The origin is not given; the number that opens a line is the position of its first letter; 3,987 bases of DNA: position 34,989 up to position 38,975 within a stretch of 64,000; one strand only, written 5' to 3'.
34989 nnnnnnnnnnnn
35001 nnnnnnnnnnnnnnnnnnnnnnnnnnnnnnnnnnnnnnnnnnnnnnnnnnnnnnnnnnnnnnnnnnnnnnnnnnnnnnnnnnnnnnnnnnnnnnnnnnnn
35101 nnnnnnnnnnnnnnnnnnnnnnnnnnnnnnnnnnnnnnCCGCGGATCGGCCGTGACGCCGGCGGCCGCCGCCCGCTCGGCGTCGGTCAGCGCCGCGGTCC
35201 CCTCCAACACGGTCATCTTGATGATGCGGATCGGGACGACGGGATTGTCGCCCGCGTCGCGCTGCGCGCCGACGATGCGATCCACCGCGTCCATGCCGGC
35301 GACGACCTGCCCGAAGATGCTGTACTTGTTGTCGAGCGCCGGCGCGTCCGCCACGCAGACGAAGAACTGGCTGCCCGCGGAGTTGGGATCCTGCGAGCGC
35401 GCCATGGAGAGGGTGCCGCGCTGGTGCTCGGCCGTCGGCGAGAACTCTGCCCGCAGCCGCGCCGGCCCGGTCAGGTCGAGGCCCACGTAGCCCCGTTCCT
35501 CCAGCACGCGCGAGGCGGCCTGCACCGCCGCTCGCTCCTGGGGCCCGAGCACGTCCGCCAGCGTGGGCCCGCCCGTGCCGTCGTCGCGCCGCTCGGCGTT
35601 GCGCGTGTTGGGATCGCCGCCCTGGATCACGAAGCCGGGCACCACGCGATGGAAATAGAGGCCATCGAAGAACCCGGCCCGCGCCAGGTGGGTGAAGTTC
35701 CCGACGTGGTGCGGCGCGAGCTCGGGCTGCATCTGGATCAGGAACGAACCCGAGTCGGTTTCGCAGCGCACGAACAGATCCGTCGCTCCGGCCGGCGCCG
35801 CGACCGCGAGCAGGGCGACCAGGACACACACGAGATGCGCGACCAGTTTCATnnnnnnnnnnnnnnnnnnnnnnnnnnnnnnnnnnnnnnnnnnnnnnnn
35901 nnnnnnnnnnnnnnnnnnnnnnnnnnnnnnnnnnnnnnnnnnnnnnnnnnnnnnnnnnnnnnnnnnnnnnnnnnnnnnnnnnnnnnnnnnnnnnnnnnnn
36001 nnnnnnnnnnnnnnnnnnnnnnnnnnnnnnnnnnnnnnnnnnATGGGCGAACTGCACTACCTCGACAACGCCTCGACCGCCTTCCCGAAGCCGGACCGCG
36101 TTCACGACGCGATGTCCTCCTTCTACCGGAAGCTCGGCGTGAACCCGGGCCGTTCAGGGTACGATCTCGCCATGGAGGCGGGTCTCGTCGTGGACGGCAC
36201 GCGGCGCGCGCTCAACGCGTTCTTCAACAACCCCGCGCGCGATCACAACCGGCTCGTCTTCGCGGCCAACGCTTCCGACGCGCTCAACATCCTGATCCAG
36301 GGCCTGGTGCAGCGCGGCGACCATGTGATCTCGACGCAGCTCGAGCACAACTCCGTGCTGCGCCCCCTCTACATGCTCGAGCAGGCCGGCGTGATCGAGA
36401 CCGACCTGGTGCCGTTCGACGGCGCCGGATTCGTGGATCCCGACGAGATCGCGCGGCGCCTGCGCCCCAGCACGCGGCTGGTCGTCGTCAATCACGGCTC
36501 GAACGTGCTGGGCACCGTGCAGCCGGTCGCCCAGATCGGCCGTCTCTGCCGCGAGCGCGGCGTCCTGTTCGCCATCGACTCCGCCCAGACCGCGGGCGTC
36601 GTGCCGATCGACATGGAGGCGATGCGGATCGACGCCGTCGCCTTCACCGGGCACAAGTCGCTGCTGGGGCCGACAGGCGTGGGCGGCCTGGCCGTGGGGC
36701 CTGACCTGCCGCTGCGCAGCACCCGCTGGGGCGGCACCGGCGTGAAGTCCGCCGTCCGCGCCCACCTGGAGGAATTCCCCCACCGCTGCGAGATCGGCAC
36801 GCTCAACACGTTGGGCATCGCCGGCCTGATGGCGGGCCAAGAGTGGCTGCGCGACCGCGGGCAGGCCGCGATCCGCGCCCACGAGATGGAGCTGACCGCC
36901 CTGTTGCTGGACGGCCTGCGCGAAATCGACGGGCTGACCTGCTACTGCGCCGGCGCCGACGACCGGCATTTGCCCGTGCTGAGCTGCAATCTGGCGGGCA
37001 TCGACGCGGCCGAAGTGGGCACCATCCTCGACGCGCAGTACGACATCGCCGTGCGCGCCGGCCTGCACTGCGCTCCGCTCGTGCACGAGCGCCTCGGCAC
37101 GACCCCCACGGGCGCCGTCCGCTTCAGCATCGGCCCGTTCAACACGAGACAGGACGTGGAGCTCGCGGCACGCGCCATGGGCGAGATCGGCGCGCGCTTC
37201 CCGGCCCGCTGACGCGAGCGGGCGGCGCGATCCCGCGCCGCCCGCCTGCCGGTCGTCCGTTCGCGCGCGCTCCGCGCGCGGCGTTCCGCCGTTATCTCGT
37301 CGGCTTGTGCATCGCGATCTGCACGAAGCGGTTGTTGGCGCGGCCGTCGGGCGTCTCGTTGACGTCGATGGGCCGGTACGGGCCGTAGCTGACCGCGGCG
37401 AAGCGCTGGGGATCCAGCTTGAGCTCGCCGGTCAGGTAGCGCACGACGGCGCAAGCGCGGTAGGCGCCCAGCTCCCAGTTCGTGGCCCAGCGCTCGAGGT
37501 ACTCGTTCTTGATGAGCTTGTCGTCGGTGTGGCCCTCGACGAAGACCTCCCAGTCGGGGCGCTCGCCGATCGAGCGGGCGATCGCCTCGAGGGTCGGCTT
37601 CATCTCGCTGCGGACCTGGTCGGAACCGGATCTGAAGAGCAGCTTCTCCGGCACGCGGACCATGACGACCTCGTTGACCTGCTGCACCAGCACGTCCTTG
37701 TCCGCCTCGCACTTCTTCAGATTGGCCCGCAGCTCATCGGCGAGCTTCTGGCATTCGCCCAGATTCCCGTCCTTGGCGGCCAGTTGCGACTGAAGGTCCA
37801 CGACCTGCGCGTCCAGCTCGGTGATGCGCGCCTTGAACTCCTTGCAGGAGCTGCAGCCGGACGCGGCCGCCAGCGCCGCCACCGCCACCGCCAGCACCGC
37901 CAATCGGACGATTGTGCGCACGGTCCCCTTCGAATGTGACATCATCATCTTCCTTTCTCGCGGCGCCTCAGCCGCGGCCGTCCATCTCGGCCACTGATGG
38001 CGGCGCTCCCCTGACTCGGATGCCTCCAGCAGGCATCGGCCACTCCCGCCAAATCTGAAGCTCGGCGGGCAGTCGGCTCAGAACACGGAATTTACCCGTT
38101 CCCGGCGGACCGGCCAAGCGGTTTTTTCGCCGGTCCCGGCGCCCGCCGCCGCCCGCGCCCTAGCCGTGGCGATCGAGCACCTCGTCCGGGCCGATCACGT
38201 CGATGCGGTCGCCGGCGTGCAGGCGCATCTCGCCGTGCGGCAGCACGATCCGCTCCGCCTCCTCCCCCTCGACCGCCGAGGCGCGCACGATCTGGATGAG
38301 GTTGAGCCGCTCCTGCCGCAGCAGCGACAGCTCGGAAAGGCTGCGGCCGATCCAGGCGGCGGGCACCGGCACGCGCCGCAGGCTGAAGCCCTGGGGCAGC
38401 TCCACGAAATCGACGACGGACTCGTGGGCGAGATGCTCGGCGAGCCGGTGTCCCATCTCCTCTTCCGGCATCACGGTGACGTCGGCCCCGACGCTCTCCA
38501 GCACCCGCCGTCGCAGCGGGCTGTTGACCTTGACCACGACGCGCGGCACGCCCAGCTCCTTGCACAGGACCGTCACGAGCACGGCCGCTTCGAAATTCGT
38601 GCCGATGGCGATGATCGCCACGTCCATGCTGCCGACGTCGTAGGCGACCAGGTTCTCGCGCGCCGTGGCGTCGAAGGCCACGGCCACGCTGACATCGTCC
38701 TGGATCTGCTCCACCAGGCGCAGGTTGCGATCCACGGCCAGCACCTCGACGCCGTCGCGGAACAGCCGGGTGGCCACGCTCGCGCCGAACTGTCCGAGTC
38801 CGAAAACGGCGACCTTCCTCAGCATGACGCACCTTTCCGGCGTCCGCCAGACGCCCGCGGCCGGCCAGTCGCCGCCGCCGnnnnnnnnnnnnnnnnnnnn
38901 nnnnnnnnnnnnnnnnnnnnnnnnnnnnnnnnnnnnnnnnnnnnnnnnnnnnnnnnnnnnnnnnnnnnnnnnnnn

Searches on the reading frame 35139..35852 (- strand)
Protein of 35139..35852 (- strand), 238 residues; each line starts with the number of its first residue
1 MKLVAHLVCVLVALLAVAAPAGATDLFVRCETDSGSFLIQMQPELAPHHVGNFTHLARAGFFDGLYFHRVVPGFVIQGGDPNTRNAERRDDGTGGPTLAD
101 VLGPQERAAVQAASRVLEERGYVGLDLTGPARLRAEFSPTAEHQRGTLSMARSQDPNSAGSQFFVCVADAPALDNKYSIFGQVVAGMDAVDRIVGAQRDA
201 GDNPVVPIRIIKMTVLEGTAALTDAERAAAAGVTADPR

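Call 85: search_protein_families(library=pfam, proteins=[window:35139-35852:-], max_evalue=0.001)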
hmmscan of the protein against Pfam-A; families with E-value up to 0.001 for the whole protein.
window:35139-35852:- (238 aa): 1 family
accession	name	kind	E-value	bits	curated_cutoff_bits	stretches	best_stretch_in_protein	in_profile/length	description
PF00160.26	Pro_isomerase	-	5e-43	147.5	21.7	1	27-215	1-159/159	Cyclophilin type peptidyl-prolyl cis-trans isomerase/CLD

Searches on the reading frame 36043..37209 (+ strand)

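Call 40: search_protein_families(library=pfam, proteins=[window:36043-37209:+], max_evalue=0.001)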
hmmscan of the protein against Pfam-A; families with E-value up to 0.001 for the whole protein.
window:36043-37209:+ (389 aa): 4 families
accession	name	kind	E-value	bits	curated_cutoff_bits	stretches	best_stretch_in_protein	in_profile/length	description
PF00266.25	Aminotran_5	-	1.8e-84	284.3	21.5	1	5-373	1-369/371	Aminotransferase class-V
PF01053.26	Cys_Met_Meta_PP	-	9.6e-07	28.1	27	1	79-210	78-203/381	Cys/Met metabolism PLP-dependent enzyme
PF01212.27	Beta_elim_lyase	-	8.4e-06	25.7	27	1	71-220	50-212/288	Beta-eliminating lyase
PF01041.23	DegT_DnrJ_EryC1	-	0.00013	21.7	19.8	1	74-217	45-184/360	DegT/DnrJ/EryC1/StrS aminotransferase family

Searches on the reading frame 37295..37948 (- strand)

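Call 85: search_protein_families(library=pfam, proteins=[window:37295-37948:-], max_evalue=0.001)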
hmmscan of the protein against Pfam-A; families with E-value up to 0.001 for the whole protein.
window:37295-37948:- (218 aa): 1 family
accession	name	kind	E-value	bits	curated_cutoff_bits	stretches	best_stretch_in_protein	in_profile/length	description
PF00691.25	OmpA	-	2.3e-14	54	27.2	1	104-207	1-98/98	OmpA family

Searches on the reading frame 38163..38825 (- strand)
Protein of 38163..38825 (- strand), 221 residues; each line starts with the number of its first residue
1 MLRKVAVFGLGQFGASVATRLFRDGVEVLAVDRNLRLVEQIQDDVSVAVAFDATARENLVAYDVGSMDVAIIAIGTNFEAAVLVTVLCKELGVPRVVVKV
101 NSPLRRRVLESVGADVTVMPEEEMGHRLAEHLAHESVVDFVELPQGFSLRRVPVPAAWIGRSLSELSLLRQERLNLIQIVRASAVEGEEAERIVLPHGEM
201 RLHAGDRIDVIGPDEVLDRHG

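Call 85: search_protein_families(library=pfam, proteins=[window:38163-38825:-], max_evalue=0.001)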
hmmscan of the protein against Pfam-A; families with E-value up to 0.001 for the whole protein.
window:38163-38825:- (221 aa): 6 families
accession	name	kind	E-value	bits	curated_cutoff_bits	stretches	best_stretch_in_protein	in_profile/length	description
PF02254.24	TrkA_N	-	3.2e-20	73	23.8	1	5-120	1-116/116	TrkA-N domain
PF02080.26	TrkA_C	-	1.4e-09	38.1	27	1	151-218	5-64/71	TrkA-C domain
PF03807.23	F420_oxidored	-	5.1e-05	24.2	21.6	1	4-82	1-75/94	NADP oxidoreductase coenzyme F420-dependent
PF03446.21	NAD_binding_2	-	0.00037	21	21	1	4-49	1-43/161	NAD binding domain of 6-phosphogluconate dehydrogenase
PF03721.20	UDPG_MGDP_dh_N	-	0.00049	20.2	27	0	4-46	2-44/187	UDP-glucose/GDP-mannose dehydrogenase family, NAD binding domain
PF02737.24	3HCDH_N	-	0.00087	19.7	22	0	4-55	1-50/180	3-hydroxyacyl-CoA dehydrogenase, NAD binding domain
